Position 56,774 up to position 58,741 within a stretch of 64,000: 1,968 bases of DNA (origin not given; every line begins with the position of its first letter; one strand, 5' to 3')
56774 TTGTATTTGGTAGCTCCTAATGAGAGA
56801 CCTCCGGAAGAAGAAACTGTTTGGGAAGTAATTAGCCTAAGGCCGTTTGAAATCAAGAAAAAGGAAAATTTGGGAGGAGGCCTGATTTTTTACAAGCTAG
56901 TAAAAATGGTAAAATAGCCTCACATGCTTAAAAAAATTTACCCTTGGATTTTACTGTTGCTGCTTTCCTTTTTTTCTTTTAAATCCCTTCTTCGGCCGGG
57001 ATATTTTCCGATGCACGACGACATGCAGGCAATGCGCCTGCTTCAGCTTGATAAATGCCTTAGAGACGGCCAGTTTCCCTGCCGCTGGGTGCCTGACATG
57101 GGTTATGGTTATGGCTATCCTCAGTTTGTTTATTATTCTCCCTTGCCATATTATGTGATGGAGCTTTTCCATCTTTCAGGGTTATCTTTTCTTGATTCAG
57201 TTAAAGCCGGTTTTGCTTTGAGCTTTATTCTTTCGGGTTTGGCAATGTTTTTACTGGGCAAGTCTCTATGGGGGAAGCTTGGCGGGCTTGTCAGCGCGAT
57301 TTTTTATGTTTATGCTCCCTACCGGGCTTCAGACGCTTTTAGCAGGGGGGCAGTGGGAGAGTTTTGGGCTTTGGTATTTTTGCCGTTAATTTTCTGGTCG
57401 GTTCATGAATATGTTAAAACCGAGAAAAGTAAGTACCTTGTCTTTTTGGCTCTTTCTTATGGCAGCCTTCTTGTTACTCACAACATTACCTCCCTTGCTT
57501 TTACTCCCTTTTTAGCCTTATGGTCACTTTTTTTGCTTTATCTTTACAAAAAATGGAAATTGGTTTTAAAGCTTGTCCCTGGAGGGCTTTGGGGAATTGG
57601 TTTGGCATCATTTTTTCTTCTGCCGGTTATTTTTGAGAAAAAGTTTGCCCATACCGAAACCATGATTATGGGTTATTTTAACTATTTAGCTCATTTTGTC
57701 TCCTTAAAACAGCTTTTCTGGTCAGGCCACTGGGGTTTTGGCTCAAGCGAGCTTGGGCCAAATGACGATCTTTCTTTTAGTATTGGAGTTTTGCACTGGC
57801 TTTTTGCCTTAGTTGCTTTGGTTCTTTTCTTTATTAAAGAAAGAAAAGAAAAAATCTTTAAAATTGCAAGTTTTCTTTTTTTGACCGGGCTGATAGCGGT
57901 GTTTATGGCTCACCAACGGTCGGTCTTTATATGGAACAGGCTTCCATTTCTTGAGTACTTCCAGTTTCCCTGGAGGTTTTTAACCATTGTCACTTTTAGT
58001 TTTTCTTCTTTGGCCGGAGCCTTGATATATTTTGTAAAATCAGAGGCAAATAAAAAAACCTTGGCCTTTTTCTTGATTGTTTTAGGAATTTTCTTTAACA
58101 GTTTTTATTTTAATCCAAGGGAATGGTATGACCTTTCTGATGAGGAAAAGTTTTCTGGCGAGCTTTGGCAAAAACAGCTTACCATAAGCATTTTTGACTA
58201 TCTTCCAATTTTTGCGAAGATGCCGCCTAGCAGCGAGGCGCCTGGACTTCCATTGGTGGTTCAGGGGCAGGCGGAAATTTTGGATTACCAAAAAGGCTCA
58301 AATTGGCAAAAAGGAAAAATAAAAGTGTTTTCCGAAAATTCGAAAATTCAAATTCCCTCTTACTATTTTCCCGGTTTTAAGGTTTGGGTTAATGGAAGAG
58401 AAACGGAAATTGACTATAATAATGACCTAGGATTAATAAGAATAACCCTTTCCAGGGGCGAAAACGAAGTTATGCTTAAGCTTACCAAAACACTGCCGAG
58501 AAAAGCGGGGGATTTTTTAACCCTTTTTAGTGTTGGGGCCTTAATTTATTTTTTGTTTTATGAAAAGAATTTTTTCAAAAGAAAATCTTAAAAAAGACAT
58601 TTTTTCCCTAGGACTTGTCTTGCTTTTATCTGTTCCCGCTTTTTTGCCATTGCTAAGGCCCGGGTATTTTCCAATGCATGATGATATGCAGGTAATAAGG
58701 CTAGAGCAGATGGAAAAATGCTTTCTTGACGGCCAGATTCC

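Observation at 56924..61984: Tandem triplication of a ~560-aa GT-C-like family with conserved F-P-[MF]-H-D-[DE] ... P-[CP]-R-W-x-P-D N-terminal loop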

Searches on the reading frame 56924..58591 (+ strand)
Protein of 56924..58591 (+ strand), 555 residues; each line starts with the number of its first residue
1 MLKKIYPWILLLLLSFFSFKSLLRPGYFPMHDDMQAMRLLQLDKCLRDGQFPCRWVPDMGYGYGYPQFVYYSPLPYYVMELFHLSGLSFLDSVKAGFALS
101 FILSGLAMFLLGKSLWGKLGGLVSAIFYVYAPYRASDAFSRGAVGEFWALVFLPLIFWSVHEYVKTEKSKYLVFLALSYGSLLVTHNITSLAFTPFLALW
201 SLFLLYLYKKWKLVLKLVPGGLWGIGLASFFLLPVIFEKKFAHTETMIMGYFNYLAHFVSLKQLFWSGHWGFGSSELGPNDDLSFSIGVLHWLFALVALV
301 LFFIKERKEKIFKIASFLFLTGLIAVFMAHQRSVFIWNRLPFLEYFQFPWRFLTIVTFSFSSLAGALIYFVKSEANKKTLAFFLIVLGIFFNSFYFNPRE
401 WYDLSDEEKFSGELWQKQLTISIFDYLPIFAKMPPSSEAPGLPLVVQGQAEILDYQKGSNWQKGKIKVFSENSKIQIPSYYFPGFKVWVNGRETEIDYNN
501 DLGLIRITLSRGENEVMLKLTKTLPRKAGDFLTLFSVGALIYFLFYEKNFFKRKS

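Call 3: search_protein_families(library=pfam, proteins=[window:56924-58591:+], max_evalue=0.1)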
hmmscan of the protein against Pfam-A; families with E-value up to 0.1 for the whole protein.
window:56924-58591:+ (555 aa): 1 family
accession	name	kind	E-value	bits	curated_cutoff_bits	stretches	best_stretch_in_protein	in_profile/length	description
PF10131.15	PTPS_related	-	5.5e-06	25.6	26.4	1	68-389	1-298/621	6-pyruvoyl-tetrahydropterin synthase related domain; membrane protein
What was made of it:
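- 56924..58591 (+): Copy 1 (c1), 555 aa. GT-C membrane glycosyltransferase of the PF10131-like family. GenBank RJR23680.1, annotated 'hypothetical protein'. PF10131 scores 25.6 bits against a cutoff of 26.4 (call 3).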

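Call 4: search_protein_families(library=ncbifam, proteins=[window:56924-58591:+], max_evalue=0.1)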
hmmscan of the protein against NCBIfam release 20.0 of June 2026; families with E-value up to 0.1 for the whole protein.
window:56924-58591:+ (555 aa): 0 families

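Call 9: search_solved_structures(query=window:56924-58591:+, max_evalue=10)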
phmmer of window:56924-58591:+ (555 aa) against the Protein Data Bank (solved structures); distinct sequences matched with E-value up to 10: 0.

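Call 10: find_homologous_proteins(query=window:56924-58591:+, max_evalue=0.001)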
Query window:56924-58591:+ (555 aa): 1341 proteins with E <= 0.001 among 8000 candidates; the best 120 are listed.
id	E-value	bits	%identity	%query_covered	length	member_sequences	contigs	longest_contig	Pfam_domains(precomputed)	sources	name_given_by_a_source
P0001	0.0e+0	1189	100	95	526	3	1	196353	PF09586.17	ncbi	-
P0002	0.0e+0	1062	87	95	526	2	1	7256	PF10131.16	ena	-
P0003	1.0e-249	848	67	100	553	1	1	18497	PF10131.16,PF09586.17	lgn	-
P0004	1.0e-247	842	66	99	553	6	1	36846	PF10131.16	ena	-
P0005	1.1e-247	842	67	99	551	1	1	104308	-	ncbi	-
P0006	2.1e-243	827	65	98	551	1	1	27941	PF10131.16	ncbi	-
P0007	7.0e-242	822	66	99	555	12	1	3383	PF10131.16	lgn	-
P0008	2.8e-241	820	64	99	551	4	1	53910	PF10131.16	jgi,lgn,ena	-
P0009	6.4e-240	816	64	100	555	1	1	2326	-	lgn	-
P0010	1.6e-235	801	64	96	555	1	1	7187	-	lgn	-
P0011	7.9e-234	796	65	98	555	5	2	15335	-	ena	-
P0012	8.7e-233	792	63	99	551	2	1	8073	PF10131.16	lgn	-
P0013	4.7e-230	783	63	95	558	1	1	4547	PF10131.16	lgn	-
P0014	7.3e-228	776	63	96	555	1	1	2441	-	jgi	-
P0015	2.1e-227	775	64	94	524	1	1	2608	PF10131.16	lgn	-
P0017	1.4e-223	762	61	95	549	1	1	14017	PF10131.16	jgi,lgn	jgi:hypothetical protein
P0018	1.8e-222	758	62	97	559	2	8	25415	PF10131.16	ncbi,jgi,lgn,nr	ncbi:hypothetical protein FJZ40_01595 [Candidatus Shapirobacteria bacterium]|nr:hypothetical protein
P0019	8.1e-222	756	64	90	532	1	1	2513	PF10131.16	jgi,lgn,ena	-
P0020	7.2e-221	753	62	90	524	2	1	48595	PF10131.16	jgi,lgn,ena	-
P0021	1.0e-220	753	61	95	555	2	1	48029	PF10131.16,PF13231.13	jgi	-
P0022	2.3e-219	748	61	95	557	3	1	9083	PF10131.16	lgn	-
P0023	2.4e-219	748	62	97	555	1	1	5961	PF10131.16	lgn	-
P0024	1.2e-218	746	63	94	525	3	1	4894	PF10131.16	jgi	-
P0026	3.8e-217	741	60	99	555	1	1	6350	PF10131.16,PF13231.13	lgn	-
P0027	2.5e-216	738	59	98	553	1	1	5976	PF10131.16,PF13231.13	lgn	-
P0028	1.9e-215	735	59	95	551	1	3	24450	PF10131.16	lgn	-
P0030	4.1e-215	734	60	95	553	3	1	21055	PF10131.16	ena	-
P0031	5.7e-214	730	60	95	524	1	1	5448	PF10131.16,PF09586.17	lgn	-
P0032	6.8e-214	730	58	97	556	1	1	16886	PF10131.16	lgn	-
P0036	5.7e-211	720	59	97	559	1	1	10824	PF10131.16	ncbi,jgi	-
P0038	9.0e-210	716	56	98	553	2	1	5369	PF10131.16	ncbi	-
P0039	1.2e-209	716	58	97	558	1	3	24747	PF10131.16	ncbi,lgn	-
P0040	1.1e-208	713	57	95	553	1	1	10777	PF10131.16,PF13231.13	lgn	-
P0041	1.2e-208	713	60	92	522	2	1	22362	PF10131.16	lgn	-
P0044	5.1e-207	707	57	95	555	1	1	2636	PF10131.16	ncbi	-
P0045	1.7e-206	706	58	95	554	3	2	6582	PF13231.13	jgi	-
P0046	3.0e-206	705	57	97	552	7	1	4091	PF10131.16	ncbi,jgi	-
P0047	8.0e-206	703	56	99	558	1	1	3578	PF10131.16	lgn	-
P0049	6.2e-205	700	60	94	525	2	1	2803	PF10131.16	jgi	-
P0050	1.3e-204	699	57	98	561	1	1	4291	PF13231.13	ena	-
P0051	4.1e-204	698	55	95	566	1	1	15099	PF10131.16,PF09586.17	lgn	-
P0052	3.5e-203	695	57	95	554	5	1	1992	PF10131.16,PF13231.13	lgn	-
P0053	5.1e-202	691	55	97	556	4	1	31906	PF10131.16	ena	-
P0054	5.2e-200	684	56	94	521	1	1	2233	PF09586.17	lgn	-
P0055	6.3e-200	684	56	96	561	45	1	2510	PF10131.16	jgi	-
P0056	6.7e-199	681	55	99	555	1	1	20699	PF10131.16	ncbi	-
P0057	5.9e-197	674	54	99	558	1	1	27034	PF10131.16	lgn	-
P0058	1.2e-196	673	54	97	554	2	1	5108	PF10131.16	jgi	jgi:hypothetical protein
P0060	4.8e-196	671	54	98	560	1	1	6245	PF10131.16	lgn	-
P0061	5.9e-196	671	53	99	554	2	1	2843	PF10131.16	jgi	jgi:hypothetical protein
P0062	1.5e-195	669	56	97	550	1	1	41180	PF10131.16,PF13231.13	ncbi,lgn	-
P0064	5.5e-189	648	53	96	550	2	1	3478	PF10131.16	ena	-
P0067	1.2e-188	647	54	95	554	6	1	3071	PF10131.16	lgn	-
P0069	5.4e-187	641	55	92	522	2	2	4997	PF10131.16,PF13231.13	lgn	-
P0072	3.3e-185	635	52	100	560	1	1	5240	PF10131.16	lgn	-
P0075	1.0e-183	630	55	92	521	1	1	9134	PF10131.16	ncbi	-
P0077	1.2e-183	630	51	95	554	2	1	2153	PF10131.16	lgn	-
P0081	7.4e-183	628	63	80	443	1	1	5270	PF10131.16,PF09586.17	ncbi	ncbi:MAG: 6-pyruvoyl-tetrahydropterin synthase-related protein, partial [Patescibacteria group bacte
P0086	3.0e-181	622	52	95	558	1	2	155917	PF13231.13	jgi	jgi:hypothetical protein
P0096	3.4e-177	609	49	99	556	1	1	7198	PF10131.16,PF09586.17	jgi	jgi:uncharacterized membrane protein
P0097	6.9e-177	608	50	96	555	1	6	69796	PF10131.16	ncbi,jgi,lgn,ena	-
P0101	2.0e-176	606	51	96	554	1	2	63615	PF13231.13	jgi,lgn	jgi:hypothetical protein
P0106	3.2e-175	602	51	95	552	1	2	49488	PF10131.16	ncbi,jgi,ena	-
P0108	7.2e-175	601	50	97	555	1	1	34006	PF10131.16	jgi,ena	-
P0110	9.8e-175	601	50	96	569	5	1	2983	PF13231.13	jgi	jgi:hypothetical protein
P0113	7.4e-174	598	51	96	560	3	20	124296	-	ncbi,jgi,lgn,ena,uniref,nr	ncbi:hypothetical protein A2962_03350 [Candidatus Woesebacteria bacterium RIFCSPLOWO2_01_FULL_39_61]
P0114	7.9e-174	598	52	95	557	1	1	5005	PF10131.16,PF09586.17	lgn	-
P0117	1.1e-173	597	51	99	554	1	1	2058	PF10131.16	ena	-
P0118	1.8e-173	597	49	99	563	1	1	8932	PF10131.16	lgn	-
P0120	4.2e-173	595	50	96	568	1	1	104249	PF10131.16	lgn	-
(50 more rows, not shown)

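Call 17: find_encoding_contigs(protein=P0001, flank=10000, max_places=3)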
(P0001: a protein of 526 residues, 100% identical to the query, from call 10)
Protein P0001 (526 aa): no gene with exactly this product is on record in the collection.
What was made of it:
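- Tried and rejected: Not on record, because of the alternative start (call 17).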

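Call 18: find_encoding_contigs(protein=P0113, flank=10000, max_places=3)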
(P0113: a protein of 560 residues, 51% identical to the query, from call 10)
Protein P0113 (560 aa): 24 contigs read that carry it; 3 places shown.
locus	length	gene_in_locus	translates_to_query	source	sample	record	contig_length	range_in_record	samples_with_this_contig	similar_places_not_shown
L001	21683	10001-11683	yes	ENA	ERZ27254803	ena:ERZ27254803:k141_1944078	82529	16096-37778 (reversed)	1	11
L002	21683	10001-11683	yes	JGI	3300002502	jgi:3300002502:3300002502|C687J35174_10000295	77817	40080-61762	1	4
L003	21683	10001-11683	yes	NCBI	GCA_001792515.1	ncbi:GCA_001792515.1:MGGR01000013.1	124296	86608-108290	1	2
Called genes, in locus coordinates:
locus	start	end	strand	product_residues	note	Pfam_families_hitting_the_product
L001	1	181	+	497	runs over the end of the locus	PF13231:PMT_2 (weak)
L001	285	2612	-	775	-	PF07690:MFS_1 (faint), PF01564:Spermine_synth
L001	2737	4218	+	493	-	PF13231:PMT_2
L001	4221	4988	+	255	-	PF00535:Glycos_transf_2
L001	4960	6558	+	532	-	PF02366:PMT (weak), PF13231:PMT_2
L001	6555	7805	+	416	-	PF00202:Aminotran_3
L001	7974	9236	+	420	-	-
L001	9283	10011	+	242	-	PF00535:Glycos_transf_2, PF10111:Glyco_tranf_2_2 (weak), PF13641:Glyco_tranf_2_3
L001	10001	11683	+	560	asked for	-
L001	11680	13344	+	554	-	PF10131:PTPS_related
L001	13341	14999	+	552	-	PF10131:PTPS_related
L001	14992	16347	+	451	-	-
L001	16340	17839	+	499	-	PF01943:Polysacc_synt, PF13440:Polysacc_synt_3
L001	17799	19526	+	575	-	-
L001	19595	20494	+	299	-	PF00535:Glycos_transf_2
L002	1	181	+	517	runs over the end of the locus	PF13231:PMT_2 (weak)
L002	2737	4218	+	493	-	PF13231:PMT_2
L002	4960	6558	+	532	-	PF02366:PMT (weak), PF13231:PMT_2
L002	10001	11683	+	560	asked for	-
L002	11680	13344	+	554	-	PF10131:PTPS_related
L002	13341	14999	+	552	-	PF10131:PTPS_related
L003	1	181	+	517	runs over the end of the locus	PF13231:PMT_2 (weak)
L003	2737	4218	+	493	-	PF13231:PMT_2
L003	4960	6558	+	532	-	PF02366:PMT (weak), PF13231:PMT_2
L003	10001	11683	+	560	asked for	-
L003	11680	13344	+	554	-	PF10131:PTPS_related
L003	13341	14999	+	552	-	PF10131:PTPS_related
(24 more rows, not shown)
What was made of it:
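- The same arrangement occurs in Woesebacteria GCA_001792515.1 (call 18).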

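Call 22: find_related_loci(query=A1, collection=genome_contigs, flank=8000)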
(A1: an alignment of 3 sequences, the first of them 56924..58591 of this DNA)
Query A1 (555 aa) in genome_contigs; peptide patterns used: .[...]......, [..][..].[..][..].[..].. (x = any residue, [..] = any of these).
351 stretches matched a pattern; 322 encode a relative of the query (tblastn E <= 1e-3); the best 80 are kept; 80 distinct loci.
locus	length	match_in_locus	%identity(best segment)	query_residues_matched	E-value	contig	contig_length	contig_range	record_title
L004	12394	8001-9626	63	19-555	0e+0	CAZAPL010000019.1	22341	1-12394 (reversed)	MAG TPA_asm: uncultured Gammaproteobacteria bacterium isolate SRP231805_co4_153 genome assembly, contig: k141_150618, wh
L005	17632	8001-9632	65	1-547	0e+0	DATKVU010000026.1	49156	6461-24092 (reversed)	MAG TPA_asm: Clostridia bacterium isolate SMAG_U14141 k141_1931716, whole genome shotgun sequence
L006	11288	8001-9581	61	10-537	0e+0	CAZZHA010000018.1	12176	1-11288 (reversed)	MAG TPA_asm: uncultured Gammaproteobacteria bacterium isolate binchicken_co364_299 genome assembly, contig: NODE_7377_le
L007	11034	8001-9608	58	9-547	0e+0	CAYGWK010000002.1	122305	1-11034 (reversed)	MAG TPA_asm: uncultured Gammaproteobacteria bacterium isolate ERP119294_co3_383 genome assembly, contig: NODE_21_length_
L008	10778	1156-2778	62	3-539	0e+0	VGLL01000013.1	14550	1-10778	MAG: Candidatus Shapirobacteria bacterium isolate K_DeepCast_150m_m1_139 K_DeepCast_150m_m1_139_Ga0194126_10007978, whol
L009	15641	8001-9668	56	2-554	0e+0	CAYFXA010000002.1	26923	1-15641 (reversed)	MAG TPA_asm: uncultured Gammaproteobacteria bacterium isolate ERP108616_co1_405 genome assembly, contig: k119_2130745, w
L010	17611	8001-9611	58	11-549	0e+0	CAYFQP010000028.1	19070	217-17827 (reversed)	MAG TPA_asm: uncultured Gammaproteobacteria bacterium isolate ERP108616_co1_137 genome assembly, contig: k119_1538513, w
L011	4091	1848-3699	57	10-546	0e+0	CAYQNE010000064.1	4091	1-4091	MAG TPA_asm: uncultured Gammaproteobacteria bacterium isolate binchicken_co9_51 genome assembly, contig: NODE_11932_leng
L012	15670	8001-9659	55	2-549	0e+0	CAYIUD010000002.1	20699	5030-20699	MAG TPA_asm: uncultured Pseudomonadales bacterium isolate ERP119705_co5_501 genome assembly, contig: NODE_3138_length_20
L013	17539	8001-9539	53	18-534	0e+0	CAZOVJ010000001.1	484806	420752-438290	MAG TPA_asm: uncultured Gammaproteobacteria bacterium isolate SRP068000_co4_46 genome assembly, contig: NODE_3_length_48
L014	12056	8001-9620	50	9-544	7e-173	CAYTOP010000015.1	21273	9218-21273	MAG TPA_asm: uncultured Gammaproteobacteria bacterium isolate SRP050083_co1_427 genome assembly, contig: NODE_952_length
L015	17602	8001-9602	51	9-537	1e-172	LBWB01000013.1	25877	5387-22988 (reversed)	MAG: Candidatus Woesebacteria bacterium GW2011_GWB1_39_12 UT24_C0013, whole genome shotgun sequence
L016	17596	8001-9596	51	10-536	2e-172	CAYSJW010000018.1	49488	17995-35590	MAG TPA_asm: uncultured Gammaproteobacteria bacterium isolate SRP231805_co4_34 genome assembly, contig: k141_283070, who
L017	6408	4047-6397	49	7-553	4e-173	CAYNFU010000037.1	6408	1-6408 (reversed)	MAG TPA_asm: uncultured Gammaproteobacteria bacterium isolate SRP050083_co2_220 genome assembly, contig: NODE_10943_leng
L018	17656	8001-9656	48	1-547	1e-165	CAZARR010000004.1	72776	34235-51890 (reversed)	MAG TPA_asm: uncultured Pseudomonadales bacterium isolate binchicken_co16_345 genome assembly, contig: NODE_619_length_7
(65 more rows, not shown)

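Call 26: search_solved_structures(query=A2, max_evalue=10, show_alignments=2)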
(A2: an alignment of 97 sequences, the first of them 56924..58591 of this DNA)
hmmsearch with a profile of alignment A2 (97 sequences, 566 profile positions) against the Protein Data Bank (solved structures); distinct sequences matched with E-value up to 10: 3.
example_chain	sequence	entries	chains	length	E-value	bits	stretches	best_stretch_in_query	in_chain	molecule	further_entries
5cow_A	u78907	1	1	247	0.78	11.5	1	317-375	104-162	Putative uncharacterized protein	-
5cv3_A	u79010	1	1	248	0.79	11.5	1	317-375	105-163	Putative uncharacterized protein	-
7tuo_A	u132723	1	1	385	7.2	8.3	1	397-488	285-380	Ubiquitin carboxyl-terminal hydrolase 28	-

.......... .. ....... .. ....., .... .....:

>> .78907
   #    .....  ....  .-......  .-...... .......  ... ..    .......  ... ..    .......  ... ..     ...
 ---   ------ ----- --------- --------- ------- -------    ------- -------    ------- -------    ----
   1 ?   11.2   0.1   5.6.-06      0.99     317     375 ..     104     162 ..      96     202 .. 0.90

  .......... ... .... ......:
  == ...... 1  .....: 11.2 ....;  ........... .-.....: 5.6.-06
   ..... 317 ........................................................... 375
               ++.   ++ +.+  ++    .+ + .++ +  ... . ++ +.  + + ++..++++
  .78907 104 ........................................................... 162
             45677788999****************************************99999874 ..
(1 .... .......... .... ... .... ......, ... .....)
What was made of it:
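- On STT3/PglB/AglB oligosaccharyltransferase (GT66): There is no STT3 Pfam hit (call 3) and no PDB sequence hit (calls 9, 26).
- Closest known: STT3 / AglB / PglB oligosaccharyltransferases. Different: No sequence-level similarity (calls 3, 9, 26).
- There is no STT3 Pfam hit at E <= 0.1 (call 3) and no sequence hit to any PDB chain (calls 9, 26).
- Tried and rejected: Copy 1 alone and the 97-sequence profile gave no meaningful hit (calls 9, 26).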

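Call 30: predict_structure(alignment_id=A2)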
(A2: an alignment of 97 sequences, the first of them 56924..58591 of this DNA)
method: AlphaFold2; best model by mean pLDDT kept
length: 555 residues; sequences in the alignment: 97
mean_pLDDT: 94.5   pTM: 0.93
mean pLDDT of the five models: 94.5, 94.4, 94.4, 93.7, 93.5
residues with pLDDT >= 90: 483; 70-90: 57; 50-70: 15; < 50: 0
segments of 3 or more residues with pLDDT < 50: none
pLDDT, mean of each block of 10 residues (from residue 1): 87 97 93 92 97 95 95 97 98 98 98 98 98 94 95 99 98 98 97 98 98 98 98 97 88 88 82 56 84 98 94 98 98 96 93 98 98 97 97 90 95 88 88 94 98 97 98 98 98 98 98 98 98 98 93 81
secondary structure, 60 per line:
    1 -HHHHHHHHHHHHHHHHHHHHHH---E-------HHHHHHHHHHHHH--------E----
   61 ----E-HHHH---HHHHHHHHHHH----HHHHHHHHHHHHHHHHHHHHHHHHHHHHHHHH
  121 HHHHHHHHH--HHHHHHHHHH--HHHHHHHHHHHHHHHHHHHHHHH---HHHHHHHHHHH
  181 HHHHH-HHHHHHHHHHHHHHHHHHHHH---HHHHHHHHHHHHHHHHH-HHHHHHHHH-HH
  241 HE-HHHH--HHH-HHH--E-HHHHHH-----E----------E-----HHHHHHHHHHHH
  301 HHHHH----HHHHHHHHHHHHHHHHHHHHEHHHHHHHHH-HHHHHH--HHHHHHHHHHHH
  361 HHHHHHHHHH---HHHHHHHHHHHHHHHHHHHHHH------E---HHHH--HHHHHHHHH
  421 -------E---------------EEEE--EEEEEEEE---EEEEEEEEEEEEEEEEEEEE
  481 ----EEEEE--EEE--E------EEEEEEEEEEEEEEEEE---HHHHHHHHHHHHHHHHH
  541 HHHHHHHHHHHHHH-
elements in order: H2-23 H35-47 H67-70 H74-84 H89-129 H132-141 H144-166 H170-185 H187-207 H211-227 H229-237 H244-247 H261-266 H289-305 H310-329 H331-339 H341-346 H349-370 H374-395 H406-409 H412-420 E444-447 E450-457 E461-480 E485-489 E492-494 E504-520 H524-554
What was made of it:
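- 56924..58591 (+): AF2 model has pLDDT 94.5 and pTM 0.93 (call 30).
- On GT-C fold glycosyltransferase superfamily (class GT-C_A): The AF2 model has pLDDT 94.5 (call 30).
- Closest known: STT3 / AglB / PglB oligosaccharyltransferases. Same: They have an acidic motif in the first external loop and a long flexible external loop (c1 228-288, with a pLDDT dip at 271-280; call 30).
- Checked: It is a ~80-residue beta-sandwich (444-520) within a ~125-residue extracytoplasmic region (396-523), followed by a final transmembrane helix (524-554) (call 30).
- The AF2 model has pLDDT 94.5 and pTM 0.93 (call 30).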
